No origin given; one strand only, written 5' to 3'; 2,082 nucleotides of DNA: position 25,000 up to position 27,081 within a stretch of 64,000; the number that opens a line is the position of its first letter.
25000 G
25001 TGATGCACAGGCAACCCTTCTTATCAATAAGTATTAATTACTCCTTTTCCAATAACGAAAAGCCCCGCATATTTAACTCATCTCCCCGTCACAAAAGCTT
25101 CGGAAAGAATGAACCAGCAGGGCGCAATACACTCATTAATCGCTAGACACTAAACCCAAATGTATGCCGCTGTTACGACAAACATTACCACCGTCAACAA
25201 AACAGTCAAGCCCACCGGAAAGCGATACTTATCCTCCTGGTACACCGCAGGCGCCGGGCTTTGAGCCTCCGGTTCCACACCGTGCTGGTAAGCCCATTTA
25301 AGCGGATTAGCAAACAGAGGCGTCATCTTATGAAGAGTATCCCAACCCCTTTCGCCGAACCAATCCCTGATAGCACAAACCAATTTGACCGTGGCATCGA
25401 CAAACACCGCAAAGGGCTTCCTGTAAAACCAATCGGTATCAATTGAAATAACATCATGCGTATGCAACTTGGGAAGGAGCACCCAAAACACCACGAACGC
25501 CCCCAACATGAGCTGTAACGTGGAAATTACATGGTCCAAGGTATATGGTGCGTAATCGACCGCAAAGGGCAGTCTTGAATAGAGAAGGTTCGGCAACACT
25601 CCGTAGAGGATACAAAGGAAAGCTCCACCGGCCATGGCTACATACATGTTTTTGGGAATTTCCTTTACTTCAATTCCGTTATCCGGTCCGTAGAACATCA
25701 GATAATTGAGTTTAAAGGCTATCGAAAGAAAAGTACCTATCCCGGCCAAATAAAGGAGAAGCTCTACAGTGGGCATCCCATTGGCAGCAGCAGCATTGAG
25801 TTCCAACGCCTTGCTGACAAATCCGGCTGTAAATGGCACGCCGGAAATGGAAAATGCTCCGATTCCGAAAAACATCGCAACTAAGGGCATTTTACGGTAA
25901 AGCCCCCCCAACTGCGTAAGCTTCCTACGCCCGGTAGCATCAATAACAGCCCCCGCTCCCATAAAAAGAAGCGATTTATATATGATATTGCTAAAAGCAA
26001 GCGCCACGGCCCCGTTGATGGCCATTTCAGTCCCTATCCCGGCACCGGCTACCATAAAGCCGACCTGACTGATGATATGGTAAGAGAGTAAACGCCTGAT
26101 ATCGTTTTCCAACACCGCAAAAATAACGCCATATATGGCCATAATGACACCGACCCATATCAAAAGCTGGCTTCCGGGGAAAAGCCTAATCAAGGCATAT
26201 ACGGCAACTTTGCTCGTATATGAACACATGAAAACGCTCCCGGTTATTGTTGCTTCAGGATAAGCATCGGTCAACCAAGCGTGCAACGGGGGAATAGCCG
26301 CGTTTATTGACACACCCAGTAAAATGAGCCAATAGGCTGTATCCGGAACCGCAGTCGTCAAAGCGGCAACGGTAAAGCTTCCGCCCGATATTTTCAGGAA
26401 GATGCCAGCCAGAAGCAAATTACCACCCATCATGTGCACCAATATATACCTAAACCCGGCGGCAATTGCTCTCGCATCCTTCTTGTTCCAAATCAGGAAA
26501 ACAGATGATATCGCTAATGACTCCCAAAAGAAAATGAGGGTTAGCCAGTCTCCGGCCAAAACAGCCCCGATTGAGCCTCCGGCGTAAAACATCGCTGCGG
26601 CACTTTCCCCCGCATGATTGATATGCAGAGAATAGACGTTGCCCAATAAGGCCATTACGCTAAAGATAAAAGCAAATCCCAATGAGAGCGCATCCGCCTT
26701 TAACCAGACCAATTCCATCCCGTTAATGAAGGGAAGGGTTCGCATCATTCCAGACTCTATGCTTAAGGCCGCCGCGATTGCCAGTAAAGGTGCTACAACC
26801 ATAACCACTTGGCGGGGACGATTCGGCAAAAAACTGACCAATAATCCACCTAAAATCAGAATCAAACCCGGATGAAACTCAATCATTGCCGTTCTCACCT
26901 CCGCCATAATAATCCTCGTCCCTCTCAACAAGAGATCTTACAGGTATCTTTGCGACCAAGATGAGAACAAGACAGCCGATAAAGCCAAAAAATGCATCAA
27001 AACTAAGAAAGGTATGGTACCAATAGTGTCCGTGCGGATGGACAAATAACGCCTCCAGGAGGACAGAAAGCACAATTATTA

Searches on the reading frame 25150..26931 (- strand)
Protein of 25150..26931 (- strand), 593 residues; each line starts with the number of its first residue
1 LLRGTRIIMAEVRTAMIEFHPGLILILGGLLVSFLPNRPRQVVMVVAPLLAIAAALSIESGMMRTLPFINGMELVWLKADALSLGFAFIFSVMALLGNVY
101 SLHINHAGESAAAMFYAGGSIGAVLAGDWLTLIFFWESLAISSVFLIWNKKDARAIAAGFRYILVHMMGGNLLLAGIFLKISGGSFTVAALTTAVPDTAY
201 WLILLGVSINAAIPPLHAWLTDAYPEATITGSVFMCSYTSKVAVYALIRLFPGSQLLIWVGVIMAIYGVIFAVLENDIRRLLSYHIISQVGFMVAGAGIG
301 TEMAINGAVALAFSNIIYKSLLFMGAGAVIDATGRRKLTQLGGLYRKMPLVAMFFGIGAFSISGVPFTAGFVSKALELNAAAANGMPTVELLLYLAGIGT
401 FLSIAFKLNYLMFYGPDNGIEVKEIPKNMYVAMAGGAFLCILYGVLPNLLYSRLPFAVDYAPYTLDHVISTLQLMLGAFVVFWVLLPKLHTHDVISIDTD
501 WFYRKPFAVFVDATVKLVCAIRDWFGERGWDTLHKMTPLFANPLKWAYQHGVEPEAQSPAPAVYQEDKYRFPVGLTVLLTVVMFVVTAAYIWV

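Call 8: search_protein_families(library=pfam, proteins=[window:25150-26931:-])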
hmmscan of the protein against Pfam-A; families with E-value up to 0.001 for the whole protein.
window:25150-26931:- (593 aa): 1 family
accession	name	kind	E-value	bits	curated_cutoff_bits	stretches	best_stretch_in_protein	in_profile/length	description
PF00361.26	Proton_antipo_M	-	5.2e-44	151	21.5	1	126-392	1-286/294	NADH:quinone oxidoreductase/Mrp antiporter, TM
